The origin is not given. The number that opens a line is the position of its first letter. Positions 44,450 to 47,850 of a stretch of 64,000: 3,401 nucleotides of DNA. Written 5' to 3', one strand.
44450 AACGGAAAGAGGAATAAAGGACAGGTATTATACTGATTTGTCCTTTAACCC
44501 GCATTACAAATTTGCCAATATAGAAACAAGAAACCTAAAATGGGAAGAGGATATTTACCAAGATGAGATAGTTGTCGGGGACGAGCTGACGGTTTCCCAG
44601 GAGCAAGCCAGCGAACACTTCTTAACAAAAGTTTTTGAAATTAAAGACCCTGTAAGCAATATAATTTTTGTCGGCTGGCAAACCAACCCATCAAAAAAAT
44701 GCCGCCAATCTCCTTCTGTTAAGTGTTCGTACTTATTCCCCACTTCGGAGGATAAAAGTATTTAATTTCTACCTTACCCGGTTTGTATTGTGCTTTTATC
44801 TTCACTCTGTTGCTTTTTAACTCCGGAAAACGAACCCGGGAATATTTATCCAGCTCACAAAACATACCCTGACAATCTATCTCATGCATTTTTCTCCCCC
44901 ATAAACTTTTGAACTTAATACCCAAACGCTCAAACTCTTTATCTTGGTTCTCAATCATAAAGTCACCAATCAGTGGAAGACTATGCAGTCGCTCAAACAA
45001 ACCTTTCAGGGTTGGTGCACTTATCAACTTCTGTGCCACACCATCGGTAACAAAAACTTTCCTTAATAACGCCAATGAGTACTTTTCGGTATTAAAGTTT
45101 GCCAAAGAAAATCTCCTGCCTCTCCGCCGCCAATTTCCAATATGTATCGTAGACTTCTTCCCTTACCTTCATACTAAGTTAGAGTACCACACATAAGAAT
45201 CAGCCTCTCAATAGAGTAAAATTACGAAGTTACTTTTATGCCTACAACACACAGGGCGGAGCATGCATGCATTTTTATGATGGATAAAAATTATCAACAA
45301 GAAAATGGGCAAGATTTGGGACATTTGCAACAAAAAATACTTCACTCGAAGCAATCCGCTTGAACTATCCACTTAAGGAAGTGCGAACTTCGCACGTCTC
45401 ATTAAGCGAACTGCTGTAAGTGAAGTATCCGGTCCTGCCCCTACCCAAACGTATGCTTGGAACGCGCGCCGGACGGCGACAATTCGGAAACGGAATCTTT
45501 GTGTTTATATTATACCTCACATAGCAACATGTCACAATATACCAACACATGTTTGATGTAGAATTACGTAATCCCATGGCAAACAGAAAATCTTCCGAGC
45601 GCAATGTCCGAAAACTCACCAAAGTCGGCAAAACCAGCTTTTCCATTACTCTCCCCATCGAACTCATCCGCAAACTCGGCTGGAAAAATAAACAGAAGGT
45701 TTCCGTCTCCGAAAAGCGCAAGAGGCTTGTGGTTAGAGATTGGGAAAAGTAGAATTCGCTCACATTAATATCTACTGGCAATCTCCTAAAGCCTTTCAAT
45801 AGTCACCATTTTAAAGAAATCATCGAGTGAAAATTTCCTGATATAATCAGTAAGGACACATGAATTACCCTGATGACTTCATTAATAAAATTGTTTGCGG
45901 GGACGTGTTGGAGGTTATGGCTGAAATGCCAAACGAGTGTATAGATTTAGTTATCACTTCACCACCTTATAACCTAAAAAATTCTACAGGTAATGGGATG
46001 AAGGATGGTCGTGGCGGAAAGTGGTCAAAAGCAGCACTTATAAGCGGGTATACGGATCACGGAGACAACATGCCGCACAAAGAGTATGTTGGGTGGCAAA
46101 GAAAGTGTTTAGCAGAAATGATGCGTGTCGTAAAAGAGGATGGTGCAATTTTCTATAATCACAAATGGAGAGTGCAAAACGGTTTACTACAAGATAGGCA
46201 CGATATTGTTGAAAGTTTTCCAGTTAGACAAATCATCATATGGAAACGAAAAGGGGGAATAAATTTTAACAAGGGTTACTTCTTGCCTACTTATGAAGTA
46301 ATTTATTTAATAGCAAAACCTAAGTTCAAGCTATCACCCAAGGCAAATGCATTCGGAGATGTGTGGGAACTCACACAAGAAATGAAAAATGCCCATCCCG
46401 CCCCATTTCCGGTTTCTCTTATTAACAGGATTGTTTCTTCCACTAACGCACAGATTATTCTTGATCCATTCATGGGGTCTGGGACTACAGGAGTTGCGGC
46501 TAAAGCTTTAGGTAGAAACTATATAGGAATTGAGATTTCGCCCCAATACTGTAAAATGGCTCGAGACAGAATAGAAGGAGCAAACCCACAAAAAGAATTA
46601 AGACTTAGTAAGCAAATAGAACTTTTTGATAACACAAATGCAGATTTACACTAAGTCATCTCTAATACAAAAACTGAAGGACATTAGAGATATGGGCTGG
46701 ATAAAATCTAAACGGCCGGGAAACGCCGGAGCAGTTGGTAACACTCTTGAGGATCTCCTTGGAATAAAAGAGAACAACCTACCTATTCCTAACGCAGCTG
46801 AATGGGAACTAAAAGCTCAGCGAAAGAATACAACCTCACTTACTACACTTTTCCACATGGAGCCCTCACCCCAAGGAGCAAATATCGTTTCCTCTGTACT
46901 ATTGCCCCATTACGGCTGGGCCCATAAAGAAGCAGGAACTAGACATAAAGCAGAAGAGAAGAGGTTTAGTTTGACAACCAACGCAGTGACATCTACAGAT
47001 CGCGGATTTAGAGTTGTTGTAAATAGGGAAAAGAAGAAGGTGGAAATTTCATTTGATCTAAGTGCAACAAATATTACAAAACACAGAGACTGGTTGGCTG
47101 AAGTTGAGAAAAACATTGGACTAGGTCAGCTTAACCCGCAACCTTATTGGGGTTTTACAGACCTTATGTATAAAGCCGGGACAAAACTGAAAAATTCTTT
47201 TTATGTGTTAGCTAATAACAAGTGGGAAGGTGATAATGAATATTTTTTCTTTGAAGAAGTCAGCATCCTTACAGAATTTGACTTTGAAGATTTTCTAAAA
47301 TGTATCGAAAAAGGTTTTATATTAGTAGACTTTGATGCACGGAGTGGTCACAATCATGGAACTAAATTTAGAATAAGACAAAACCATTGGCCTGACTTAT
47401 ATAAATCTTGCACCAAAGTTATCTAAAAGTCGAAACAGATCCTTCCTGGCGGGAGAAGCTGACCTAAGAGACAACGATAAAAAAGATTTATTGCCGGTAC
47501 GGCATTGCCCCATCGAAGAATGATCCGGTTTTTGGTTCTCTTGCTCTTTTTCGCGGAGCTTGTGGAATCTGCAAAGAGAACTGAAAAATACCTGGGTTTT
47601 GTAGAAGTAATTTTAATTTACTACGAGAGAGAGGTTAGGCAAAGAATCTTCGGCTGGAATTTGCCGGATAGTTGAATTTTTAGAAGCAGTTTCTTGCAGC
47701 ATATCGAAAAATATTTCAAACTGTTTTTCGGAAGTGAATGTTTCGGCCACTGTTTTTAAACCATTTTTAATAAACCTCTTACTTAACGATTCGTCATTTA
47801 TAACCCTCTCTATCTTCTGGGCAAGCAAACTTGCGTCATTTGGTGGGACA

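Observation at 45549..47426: Compact R-M module: AbrB/MazE-type small protein, then a beta-class SPPY methyltransferase, then an MvaI/BcnI-like endonuclease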

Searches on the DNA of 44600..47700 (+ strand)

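Call 14: search_rna_families(source=window, start=44600, end=47700, threshold=evalue, max_evalue=1, show_alignments=2)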
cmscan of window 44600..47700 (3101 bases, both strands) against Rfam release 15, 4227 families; matches with E-value up to 1: 1.
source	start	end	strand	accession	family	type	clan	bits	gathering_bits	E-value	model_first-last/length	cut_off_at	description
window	45427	45497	-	RF02968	DUF3800-IX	Gene; sRNA;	-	41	36.8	1.3e-06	1-67/67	no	DUF3800-IX RNA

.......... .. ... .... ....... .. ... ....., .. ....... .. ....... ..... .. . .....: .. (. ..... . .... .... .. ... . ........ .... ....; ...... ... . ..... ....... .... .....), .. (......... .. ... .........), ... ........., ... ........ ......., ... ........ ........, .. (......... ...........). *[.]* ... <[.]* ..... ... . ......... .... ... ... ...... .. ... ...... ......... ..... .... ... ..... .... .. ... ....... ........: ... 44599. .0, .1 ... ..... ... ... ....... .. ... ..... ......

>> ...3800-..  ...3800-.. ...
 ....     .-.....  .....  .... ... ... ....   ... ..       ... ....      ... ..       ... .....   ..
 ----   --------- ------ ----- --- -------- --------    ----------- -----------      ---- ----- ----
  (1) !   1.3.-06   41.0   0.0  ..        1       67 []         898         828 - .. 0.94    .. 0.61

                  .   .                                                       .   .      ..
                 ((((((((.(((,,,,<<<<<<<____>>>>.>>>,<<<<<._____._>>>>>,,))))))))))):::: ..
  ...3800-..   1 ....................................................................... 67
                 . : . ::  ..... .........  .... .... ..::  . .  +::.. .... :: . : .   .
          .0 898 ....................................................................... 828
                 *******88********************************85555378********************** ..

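Call 31: search_rna_families(source=L005, threshold=evalue, max_evalue=1, show_alignments=2)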
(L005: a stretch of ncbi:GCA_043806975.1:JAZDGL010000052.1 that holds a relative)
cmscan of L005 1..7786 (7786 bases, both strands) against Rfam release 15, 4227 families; matches with E-value up to 1: 5.
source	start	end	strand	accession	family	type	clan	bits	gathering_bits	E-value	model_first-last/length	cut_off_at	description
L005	2701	2776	-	RF03996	mir-3012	Gene; miRNA;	-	32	90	0.0047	1-68/68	no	mir-3012 microRNA precursor family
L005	6369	6455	-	RF04106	mir-1303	Gene; miRNA;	-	25.9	107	0.16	1-85/85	no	mir-1303 microRNA precursor family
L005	6446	6501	-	RF04063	MIR2629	Gene; miRNA;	-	21.9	60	0.1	1-66/66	no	MIR2629 microRNA precursor family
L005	2698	2779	-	RF04156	MIR2670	Gene; miRNA;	-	20.3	117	0.83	1-200/200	no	MIR2670 microRNA precursor family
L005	6456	6484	+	RF04063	MIR2629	Gene; miRNA;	-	19.1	60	0.76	18-56/66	no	MIR2629 microRNA precursor family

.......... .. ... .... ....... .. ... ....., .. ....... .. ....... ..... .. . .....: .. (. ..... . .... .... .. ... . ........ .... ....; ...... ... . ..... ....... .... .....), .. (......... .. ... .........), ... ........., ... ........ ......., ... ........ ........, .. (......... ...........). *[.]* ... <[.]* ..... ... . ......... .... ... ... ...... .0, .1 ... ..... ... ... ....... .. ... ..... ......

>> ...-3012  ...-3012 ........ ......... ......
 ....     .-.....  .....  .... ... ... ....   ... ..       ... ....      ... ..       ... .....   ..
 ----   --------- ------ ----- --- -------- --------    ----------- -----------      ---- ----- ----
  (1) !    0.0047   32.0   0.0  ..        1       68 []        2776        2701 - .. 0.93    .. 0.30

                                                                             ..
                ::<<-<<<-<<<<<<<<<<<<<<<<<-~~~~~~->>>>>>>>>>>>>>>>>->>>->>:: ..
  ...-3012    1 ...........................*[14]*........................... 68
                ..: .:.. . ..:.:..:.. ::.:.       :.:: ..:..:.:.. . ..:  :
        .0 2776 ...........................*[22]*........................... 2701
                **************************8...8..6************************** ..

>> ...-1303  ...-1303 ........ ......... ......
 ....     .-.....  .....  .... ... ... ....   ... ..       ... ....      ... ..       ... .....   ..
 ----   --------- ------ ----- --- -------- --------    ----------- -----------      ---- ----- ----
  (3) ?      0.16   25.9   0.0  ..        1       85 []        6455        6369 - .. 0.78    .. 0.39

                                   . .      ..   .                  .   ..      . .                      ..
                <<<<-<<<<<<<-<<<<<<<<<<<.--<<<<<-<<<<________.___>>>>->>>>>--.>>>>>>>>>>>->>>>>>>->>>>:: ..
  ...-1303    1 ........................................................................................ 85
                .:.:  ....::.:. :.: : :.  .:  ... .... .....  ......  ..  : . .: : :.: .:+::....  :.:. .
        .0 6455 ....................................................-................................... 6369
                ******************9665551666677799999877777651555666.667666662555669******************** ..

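Call 58: search_rna_families(sources=[L159, L165, L155], threshold=evalue, max_evalue=0.1)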
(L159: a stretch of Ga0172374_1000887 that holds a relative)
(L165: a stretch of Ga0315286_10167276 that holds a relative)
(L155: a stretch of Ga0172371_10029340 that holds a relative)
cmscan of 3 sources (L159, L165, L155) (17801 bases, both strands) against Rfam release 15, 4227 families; matches with E-value up to 0.1: 8.
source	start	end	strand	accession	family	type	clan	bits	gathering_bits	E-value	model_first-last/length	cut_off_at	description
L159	4583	4653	+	RF00005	tRNA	Gene; tRNA;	CL00001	67.6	29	4e-13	1-71/71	no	tRNA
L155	4583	4653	+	RF00005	tRNA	Gene; tRNA;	CL00001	67.6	29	4e-13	1-71/71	no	tRNA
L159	4131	4203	+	RF00005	tRNA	Gene; tRNA;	CL00001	67.1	29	5.5e-13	1-71/71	no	tRNA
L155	4131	4203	+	RF00005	tRNA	Gene; tRNA;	CL00001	67.1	29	5.5e-13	1-71/71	no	tRNA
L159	3578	3649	+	RF00005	tRNA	Gene; tRNA;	CL00001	65.2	29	1.9e-12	1-71/71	no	tRNA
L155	3579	3650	+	RF00005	tRNA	Gene; tRNA;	CL00001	65.2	29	1.9e-12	1-71/71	no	tRNA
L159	3793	3875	+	RF00005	tRNA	Gene; tRNA;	CL00001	57.5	29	2.4e-10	1-71/71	no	tRNA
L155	3794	3876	+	RF00005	tRNA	Gene; tRNA;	CL00001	57.5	29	2.4e-10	1-71/71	no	tRNA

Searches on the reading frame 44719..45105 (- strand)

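Call 3: search_protein_families(library=pfam, proteins=[window:44719-45105:-], max_evalue=0.1)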
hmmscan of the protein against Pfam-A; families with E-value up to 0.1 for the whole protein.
window:44719-45105:- (128 aa): 1 family
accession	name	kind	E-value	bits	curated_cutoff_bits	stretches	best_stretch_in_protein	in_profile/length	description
PF18723.6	HMUDK_hel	-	2.4e-17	63.7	25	2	50-97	232-280/281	5-hmdU DNA kinase, helical domain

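Call 4: search_protein_families(library=ncbifam, proteins=[window:44719-45105:-], max_evalue=0.1)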
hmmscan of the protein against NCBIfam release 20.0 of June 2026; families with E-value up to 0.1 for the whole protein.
window:44719-45105:- (128 aa): 0 families

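Call 94: search_protein_families(library=padloc, proteins=[window:44719-45102:-], max_evalue=0.01)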
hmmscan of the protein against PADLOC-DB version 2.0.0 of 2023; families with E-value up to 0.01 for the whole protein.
window:44719-45102:- (127 aa): 0 families
